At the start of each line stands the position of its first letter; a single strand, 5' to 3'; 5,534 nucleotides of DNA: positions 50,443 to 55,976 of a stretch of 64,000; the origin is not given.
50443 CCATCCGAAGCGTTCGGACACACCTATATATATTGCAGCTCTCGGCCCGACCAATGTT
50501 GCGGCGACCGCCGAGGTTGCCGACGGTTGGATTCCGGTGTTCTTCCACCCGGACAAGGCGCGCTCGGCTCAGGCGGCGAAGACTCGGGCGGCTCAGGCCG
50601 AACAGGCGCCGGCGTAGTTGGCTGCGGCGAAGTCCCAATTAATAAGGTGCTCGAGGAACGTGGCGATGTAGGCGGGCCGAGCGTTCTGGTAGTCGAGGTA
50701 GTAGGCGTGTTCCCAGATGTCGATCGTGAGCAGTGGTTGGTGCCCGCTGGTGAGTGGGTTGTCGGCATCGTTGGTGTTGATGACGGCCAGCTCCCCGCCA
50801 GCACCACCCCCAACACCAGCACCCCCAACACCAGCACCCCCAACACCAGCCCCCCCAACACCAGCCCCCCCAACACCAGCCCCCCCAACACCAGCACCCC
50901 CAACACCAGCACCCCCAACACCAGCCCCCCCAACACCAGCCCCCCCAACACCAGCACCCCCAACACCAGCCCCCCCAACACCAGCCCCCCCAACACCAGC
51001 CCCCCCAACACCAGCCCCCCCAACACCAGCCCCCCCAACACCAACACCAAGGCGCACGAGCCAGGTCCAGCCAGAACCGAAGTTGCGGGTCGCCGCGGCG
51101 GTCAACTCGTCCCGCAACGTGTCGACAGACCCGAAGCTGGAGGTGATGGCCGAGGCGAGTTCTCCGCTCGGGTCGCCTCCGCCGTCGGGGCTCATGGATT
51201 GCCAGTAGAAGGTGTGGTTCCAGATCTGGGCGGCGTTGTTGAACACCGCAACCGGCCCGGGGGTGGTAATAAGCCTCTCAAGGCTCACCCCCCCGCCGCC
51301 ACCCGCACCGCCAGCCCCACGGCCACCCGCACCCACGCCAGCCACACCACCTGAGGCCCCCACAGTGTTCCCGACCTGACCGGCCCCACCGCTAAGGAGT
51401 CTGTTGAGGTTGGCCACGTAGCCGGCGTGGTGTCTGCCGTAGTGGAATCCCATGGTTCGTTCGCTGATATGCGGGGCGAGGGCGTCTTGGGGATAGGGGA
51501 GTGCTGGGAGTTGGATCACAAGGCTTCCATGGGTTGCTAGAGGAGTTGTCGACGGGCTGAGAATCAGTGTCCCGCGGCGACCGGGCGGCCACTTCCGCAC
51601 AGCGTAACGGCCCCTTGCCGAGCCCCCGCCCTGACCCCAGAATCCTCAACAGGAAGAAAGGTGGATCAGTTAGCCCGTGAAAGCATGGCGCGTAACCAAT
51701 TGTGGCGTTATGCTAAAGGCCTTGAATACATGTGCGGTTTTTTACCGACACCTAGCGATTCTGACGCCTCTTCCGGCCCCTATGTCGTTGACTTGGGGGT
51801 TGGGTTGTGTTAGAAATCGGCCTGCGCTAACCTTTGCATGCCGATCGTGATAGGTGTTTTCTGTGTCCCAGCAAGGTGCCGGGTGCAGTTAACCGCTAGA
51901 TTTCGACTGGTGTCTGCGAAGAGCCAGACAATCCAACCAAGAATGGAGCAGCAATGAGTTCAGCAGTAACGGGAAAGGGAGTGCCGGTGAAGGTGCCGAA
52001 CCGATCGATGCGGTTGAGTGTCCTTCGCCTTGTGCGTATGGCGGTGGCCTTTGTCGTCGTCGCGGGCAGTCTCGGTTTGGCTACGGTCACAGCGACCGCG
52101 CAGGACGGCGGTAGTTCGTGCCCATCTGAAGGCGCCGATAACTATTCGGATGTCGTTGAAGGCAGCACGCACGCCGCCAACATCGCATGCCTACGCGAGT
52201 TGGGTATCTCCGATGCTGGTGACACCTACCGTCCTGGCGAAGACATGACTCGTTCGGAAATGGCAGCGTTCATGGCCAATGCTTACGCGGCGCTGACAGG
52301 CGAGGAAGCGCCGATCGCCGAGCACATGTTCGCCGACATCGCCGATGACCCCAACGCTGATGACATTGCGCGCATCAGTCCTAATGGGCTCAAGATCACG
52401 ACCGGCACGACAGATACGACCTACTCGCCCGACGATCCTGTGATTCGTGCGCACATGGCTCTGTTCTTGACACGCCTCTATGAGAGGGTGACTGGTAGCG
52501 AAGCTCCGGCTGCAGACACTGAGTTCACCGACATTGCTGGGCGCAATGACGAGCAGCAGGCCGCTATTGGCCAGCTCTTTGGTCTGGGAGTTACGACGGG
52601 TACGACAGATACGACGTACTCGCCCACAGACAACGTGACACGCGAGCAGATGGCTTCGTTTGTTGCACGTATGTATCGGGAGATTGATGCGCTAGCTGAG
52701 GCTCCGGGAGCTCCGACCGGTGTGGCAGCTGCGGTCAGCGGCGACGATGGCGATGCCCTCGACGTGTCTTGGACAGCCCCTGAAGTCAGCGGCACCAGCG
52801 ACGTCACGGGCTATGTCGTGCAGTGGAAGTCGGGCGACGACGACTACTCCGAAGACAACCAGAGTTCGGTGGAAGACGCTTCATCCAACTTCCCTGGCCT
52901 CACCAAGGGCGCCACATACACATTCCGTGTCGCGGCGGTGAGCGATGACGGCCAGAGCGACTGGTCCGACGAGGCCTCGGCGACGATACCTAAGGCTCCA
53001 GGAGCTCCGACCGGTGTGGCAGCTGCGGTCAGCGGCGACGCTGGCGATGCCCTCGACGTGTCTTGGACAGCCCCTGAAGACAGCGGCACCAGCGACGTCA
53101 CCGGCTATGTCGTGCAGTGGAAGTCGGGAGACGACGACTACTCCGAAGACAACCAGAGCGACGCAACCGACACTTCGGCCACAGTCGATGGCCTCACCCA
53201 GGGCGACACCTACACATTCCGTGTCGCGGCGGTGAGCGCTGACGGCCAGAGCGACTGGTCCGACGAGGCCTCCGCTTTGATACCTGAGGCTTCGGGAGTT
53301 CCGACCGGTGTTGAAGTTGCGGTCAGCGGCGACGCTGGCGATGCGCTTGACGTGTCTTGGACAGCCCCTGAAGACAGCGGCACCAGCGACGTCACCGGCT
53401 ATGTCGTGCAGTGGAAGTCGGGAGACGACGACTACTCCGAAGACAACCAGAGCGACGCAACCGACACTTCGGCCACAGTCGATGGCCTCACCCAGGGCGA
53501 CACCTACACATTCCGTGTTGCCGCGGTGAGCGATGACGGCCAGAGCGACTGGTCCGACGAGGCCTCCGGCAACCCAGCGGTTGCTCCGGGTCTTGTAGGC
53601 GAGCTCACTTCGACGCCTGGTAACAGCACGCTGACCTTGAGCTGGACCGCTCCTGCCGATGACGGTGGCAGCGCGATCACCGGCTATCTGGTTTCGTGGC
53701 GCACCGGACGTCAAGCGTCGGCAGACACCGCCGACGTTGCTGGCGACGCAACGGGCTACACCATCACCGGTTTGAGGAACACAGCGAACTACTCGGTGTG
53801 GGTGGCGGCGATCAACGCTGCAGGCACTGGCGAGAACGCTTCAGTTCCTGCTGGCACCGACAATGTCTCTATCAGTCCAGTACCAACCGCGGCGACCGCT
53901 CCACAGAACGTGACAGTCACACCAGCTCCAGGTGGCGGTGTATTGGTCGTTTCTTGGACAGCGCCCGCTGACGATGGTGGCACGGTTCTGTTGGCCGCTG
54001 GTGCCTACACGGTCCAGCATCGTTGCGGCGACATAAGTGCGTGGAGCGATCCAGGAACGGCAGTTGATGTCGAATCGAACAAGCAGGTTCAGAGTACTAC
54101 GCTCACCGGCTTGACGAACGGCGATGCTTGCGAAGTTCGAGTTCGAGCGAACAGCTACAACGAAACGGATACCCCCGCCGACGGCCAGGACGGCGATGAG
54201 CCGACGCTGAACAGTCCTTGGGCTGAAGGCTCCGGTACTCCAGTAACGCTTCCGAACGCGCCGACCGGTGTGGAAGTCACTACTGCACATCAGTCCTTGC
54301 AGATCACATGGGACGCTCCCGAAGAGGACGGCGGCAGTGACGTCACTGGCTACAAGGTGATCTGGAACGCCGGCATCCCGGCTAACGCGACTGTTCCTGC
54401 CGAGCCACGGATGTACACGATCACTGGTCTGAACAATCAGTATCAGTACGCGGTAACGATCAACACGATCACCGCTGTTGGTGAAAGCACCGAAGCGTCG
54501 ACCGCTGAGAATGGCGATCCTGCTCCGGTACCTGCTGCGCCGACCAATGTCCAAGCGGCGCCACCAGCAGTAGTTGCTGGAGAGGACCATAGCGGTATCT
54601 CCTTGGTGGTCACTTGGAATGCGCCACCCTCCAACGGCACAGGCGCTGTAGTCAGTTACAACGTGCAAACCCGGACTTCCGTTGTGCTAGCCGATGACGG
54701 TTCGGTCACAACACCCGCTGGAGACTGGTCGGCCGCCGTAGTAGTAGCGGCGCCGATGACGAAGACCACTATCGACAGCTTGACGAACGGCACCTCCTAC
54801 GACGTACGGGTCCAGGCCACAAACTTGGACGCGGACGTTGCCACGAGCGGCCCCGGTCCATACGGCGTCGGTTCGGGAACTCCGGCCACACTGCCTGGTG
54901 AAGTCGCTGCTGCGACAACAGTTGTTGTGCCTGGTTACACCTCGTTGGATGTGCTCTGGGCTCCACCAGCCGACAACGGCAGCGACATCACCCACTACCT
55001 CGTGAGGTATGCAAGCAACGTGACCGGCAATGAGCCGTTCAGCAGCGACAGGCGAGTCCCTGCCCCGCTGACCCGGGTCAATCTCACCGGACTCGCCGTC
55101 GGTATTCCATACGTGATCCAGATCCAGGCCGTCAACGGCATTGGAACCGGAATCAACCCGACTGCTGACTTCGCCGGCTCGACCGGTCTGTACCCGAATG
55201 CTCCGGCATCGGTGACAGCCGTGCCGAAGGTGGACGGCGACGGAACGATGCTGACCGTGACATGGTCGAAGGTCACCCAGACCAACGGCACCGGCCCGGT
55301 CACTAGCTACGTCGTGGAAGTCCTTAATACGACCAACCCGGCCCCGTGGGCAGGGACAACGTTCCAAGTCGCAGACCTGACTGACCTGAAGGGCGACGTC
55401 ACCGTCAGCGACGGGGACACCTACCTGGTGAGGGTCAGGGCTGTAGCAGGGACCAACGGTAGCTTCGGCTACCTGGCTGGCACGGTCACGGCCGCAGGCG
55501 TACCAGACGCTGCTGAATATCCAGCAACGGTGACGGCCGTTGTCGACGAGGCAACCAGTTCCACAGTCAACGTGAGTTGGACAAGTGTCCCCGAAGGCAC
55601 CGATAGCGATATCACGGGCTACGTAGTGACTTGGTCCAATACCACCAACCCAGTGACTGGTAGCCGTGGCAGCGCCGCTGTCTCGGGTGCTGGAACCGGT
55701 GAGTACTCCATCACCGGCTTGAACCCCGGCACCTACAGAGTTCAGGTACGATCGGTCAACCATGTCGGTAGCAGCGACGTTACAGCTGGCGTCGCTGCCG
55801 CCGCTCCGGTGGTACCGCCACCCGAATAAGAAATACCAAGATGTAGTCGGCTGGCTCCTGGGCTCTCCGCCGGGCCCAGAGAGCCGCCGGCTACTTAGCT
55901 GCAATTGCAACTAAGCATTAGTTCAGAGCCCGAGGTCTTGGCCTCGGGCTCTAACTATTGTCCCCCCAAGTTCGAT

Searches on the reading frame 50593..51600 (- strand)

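Call 45: search_protein_families(library=pfam, proteins=[window:50593-51600:-], max_evalue=0.01)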
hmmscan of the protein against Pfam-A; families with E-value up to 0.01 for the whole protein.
window:50593-51600:- (335 aa): 2 families
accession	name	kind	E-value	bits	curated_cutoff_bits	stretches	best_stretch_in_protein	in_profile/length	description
PF02777.23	Sod_Fe_C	-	1e-32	112.6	20.9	2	269-327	44-101/102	Iron/manganese superoxide dismutases, C-terminal domain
PF00081.27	Sod_Fe_N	-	2.7e-22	79.5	27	2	30-71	3-44/82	Iron/manganese superoxide dismutases, alpha-hairpin domain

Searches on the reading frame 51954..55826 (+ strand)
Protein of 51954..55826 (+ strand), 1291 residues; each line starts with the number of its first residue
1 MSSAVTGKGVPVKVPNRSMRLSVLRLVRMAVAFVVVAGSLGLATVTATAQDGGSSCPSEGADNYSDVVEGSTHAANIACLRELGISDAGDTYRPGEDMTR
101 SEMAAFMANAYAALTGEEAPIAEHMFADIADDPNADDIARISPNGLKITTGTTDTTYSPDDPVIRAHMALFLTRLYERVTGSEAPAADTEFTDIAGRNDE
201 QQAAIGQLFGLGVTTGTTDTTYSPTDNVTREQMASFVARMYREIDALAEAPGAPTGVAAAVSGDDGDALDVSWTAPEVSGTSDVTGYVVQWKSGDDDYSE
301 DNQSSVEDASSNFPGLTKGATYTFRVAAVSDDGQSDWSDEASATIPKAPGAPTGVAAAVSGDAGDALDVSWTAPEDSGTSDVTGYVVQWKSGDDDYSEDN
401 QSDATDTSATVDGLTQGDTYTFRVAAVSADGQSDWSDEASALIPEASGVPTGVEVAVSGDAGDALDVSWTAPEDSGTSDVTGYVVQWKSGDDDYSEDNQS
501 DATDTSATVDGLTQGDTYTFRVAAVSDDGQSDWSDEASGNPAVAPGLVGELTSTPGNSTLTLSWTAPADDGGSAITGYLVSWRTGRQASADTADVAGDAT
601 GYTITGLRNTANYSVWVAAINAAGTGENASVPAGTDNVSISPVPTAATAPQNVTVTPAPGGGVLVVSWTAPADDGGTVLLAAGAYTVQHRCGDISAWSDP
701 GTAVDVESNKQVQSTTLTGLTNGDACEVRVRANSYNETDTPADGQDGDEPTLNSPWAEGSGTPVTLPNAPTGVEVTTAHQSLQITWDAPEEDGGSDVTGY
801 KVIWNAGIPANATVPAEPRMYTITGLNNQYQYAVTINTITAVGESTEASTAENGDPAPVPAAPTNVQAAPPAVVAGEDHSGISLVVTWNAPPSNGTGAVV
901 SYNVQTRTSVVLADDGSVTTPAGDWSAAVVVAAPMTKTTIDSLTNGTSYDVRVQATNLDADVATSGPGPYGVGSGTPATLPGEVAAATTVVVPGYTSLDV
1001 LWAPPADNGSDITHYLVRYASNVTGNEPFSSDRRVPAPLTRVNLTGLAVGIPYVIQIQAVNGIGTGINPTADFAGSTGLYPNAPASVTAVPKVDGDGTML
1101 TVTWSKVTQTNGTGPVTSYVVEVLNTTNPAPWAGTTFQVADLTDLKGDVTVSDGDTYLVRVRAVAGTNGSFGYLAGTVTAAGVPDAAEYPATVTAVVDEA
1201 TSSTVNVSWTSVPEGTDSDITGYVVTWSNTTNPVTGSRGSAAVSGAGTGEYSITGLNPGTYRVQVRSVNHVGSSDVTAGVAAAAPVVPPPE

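Call 45: search_protein_families(library=pfam, proteins=[window:51954-55826:+], max_evalue=0.01)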
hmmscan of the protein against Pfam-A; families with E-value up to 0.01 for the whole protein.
window:51954-55826:+ (1291 aa): 11 families
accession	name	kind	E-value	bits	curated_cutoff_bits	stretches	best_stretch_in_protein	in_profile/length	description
PF00041.27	fn3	-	6.1e-116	379.3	25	9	455-538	6-82/84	Fibronectin type III domain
PF16656.11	Pur_ac_phosph_N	-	1.7e-29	102.6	30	4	450-535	1-87/93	Purple acid Phosphatase, N-terminal domain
PF25059.1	FN3_DSCAM-DSCAML_C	-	1.7e-28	99.2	39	1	569-628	14-73/89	DSCAM/DSCAML C-terminal Fn3-like domain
PF00395.25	SLH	-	8.8e-14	51.7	20.8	1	191-234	2-44/44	S-layer homology domain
PF25788.1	Ig_Rha78A_N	-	1.5e-09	38.5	27.4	0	465-538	20-98/105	Rha78A-like, N-terminal immunoglobulin domain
PF25523.1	Ig_RIMBP2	-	3.1e-09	37.2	27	1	766-850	2-95/105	RIMBP2-like, immunoglobulin-like domain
PF14292.12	SusE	-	6.4e-09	36.4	25.2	0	455-509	23-79/106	SusE outer membrane protein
PF24031.1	FN3_IL27B_N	-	8e-09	36.1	42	0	366-430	13-82/91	IL27B N-terminal FN3 domain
PF24421.1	Ig_J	-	2e-06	28.3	29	0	1249-1274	66-91/104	Tip attachment protein J, Ig-like domain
PF07495.19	Y_Y_Y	-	2.9e-05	24.3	26.6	0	1248-1273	28-52/65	Y_Y_Y domain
PF01108.23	Tissue_fac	-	0.0019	18.5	27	0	371-435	41-107/107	Tissue factor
